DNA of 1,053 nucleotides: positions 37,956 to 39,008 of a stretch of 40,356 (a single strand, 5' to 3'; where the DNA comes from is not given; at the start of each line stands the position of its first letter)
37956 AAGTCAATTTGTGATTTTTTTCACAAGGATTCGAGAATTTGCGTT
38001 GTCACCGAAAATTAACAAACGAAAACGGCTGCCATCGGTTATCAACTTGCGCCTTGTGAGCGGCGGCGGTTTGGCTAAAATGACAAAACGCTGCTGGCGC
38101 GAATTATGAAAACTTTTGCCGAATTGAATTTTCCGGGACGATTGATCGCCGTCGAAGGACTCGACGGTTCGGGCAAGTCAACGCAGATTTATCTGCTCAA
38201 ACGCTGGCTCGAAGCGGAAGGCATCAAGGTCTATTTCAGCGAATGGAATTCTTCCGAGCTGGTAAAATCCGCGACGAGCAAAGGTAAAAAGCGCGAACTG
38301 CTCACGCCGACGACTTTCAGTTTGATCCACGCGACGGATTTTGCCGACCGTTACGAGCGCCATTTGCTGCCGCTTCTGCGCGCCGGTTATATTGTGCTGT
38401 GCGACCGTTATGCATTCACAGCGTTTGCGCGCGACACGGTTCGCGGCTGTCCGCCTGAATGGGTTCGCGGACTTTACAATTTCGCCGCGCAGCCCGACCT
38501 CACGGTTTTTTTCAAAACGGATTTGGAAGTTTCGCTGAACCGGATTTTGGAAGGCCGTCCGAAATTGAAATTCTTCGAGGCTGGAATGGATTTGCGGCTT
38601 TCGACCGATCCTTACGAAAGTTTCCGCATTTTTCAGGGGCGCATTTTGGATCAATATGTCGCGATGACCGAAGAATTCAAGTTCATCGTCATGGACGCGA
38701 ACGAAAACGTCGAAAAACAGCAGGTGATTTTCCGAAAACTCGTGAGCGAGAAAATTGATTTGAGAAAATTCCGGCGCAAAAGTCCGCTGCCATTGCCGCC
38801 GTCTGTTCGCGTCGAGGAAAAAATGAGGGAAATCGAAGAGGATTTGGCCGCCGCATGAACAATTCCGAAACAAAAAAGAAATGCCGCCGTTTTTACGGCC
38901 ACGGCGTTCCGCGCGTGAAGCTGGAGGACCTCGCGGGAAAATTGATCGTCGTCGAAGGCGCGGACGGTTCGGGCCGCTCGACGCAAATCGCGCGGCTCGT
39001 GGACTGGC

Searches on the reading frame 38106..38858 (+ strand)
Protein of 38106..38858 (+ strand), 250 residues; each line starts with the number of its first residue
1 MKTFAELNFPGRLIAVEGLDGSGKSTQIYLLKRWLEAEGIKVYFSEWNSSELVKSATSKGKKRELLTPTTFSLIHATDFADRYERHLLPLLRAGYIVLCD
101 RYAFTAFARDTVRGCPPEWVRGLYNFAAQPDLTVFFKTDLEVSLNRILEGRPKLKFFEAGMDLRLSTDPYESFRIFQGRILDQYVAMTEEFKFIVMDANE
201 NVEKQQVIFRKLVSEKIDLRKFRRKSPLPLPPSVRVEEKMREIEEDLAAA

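Call 66: search_protein_families(library=pfam, proteins=[window:38106-38858:+], max_evalue=0.001)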
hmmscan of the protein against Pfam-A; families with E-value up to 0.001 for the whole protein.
window:38106-38858:+ (250 aa): 1 family
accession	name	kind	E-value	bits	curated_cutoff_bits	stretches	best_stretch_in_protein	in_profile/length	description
PF02223.23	Thymidylate_kin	-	1.2e-20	74.4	27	1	16-158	1-141/185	Thymidylate kinase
